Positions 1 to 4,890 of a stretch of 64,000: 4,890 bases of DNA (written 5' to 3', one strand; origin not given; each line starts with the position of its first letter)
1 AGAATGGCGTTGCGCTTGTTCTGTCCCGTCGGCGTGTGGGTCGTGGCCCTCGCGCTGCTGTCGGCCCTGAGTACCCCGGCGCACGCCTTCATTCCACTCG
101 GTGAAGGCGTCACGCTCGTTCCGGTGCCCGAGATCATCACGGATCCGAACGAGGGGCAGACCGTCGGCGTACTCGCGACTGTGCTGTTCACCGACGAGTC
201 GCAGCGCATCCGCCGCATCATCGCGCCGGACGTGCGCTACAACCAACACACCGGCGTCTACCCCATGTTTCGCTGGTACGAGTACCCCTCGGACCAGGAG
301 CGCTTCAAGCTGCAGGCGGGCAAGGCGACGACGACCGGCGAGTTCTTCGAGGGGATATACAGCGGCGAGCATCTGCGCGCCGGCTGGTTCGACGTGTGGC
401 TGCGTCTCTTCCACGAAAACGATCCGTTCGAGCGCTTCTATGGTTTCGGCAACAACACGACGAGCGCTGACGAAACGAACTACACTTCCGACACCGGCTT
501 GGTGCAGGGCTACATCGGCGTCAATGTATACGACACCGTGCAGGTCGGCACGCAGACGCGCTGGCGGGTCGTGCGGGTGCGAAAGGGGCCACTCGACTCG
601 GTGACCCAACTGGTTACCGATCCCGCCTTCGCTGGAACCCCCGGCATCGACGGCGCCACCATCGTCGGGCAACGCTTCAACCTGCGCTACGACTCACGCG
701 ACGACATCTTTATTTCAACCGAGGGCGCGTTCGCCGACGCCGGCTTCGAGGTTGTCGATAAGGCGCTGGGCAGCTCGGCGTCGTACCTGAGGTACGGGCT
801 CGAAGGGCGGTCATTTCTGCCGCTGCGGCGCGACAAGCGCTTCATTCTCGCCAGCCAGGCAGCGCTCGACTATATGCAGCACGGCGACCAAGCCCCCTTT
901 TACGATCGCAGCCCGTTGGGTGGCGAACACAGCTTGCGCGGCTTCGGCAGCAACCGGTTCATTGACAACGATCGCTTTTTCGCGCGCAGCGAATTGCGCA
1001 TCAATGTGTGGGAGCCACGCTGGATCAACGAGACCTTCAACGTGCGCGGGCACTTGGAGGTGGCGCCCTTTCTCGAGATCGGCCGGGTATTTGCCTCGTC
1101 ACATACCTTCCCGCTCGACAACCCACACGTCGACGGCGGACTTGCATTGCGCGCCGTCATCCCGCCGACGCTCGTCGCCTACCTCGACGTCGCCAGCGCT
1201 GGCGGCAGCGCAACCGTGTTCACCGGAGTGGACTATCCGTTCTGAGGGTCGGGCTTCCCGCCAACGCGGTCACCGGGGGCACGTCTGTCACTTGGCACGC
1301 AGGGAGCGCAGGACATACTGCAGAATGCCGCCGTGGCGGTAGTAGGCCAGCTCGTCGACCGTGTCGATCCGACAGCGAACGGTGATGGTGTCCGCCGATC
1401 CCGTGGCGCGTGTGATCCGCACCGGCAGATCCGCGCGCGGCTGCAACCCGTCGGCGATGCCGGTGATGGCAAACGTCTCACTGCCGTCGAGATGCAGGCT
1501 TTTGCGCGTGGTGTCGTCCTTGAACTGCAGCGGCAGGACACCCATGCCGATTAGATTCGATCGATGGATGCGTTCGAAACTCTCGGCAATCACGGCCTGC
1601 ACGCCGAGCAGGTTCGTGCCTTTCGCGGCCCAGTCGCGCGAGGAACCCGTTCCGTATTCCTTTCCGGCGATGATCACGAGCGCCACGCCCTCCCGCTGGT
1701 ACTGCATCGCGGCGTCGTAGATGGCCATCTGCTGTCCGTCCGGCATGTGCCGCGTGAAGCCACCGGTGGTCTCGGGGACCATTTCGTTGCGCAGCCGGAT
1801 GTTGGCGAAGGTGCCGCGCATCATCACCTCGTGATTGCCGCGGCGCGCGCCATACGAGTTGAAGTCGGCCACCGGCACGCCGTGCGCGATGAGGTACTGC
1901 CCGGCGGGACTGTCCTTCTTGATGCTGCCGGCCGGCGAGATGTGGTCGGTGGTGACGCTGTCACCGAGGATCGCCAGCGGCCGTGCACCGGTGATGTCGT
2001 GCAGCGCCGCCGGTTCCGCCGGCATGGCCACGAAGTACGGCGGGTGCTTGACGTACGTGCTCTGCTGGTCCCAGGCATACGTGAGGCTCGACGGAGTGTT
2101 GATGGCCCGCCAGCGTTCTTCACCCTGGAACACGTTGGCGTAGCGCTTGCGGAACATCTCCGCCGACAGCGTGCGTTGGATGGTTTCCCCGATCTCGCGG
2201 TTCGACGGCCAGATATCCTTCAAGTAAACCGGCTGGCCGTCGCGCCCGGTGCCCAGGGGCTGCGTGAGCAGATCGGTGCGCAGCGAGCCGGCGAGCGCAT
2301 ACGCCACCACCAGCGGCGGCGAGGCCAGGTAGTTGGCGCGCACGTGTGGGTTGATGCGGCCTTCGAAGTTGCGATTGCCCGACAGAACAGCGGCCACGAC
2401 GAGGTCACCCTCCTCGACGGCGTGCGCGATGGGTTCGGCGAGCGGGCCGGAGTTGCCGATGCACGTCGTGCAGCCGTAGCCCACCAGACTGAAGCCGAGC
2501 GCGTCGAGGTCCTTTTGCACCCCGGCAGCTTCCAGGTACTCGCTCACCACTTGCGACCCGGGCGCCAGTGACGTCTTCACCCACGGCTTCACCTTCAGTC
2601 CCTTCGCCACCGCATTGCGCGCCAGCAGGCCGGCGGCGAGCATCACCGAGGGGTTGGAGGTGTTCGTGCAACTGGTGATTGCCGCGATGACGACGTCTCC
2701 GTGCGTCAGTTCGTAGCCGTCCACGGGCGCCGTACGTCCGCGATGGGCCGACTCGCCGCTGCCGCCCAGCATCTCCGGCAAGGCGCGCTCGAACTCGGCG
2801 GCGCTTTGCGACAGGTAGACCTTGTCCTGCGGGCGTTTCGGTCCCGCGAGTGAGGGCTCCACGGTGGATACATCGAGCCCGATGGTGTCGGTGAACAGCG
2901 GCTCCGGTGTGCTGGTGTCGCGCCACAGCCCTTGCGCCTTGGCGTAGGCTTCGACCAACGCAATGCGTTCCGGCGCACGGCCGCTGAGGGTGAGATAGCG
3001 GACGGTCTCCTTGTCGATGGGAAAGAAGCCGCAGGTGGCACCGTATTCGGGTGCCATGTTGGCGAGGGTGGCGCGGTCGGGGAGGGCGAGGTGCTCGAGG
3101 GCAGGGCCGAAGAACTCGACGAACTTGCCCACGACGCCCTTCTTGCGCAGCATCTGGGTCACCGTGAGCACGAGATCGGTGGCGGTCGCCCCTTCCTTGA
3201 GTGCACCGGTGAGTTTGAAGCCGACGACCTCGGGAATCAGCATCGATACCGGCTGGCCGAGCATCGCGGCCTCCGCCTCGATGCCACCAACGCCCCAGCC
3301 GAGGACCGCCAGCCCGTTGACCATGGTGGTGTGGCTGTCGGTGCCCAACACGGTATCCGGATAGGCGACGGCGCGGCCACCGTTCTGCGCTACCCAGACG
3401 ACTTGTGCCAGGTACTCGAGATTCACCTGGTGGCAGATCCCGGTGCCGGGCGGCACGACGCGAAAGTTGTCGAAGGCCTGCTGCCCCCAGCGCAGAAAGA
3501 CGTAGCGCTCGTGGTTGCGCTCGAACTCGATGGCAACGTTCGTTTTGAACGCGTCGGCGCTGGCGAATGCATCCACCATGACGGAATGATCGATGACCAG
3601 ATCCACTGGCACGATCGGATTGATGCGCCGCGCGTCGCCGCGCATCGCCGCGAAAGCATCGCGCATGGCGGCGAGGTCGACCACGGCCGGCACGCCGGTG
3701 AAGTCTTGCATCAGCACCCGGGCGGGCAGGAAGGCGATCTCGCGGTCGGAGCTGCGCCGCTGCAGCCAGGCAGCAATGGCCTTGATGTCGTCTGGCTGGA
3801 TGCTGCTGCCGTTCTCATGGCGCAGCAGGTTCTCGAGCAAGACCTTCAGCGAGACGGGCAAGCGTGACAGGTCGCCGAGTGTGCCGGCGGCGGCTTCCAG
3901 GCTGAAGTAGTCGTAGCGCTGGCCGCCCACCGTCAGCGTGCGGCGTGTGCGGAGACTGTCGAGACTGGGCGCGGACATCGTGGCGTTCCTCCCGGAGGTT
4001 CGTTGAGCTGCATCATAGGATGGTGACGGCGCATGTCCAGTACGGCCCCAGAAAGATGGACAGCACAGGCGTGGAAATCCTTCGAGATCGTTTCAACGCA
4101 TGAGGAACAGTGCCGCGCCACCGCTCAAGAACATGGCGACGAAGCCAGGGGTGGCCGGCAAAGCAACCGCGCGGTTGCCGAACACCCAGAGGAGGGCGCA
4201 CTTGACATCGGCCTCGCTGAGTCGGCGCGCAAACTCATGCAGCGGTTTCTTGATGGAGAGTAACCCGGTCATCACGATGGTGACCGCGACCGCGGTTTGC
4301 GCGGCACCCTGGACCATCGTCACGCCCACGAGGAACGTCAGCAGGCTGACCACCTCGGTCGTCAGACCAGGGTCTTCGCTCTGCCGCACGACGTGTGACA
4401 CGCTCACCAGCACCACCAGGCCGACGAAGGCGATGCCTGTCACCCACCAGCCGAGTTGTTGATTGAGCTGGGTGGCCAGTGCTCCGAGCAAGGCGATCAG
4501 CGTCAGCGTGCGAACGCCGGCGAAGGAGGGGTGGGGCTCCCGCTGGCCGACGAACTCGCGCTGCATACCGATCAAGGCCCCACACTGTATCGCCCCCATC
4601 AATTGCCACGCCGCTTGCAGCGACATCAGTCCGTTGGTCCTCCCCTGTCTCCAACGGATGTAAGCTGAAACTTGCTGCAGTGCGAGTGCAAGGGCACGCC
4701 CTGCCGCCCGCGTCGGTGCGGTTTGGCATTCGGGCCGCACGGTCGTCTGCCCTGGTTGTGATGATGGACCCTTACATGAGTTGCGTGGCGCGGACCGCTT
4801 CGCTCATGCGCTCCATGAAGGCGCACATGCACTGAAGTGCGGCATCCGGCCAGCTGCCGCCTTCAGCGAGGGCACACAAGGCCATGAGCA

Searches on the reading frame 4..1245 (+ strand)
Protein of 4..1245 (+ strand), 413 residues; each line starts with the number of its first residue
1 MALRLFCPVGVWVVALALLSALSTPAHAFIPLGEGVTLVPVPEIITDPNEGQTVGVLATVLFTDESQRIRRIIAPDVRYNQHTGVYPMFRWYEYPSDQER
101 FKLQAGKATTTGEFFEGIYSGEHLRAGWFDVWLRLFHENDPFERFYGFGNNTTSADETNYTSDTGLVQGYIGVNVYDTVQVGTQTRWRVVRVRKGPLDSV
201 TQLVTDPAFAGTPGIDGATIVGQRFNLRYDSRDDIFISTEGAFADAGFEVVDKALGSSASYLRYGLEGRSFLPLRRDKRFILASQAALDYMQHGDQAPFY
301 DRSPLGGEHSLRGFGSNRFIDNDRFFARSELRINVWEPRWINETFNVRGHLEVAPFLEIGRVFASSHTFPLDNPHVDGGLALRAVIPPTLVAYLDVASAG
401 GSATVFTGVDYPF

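Call 33: search_protein_families(library=pfam, proteins=[window:4-1245:+], max_evalue=0.001)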
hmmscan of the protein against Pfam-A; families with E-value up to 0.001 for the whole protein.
window:4-1245:+ (413 aa): 1 family
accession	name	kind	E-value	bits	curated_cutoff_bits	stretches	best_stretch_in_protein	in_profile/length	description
PF01103.29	Omp85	-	9.5e-19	68.5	24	1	158-370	55-269/325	Omp85 superfamily domain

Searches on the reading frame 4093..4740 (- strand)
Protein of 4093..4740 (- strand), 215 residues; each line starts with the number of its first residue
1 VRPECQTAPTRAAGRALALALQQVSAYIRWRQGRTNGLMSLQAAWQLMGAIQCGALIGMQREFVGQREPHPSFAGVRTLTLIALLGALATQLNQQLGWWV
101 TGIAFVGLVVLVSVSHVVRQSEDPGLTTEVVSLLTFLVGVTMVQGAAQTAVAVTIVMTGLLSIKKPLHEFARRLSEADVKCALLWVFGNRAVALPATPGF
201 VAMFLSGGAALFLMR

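Call 33: search_protein_families(library=pfam, proteins=[window:4093-4740:-], max_evalue=0.001)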
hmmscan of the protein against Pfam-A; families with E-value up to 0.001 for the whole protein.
window:4093-4740:- (215 aa): 1 family
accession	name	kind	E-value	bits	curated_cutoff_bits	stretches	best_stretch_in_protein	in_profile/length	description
PF02308.21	MgtC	-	1e-20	74.7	31.4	1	48-169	2-120/121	MgtC family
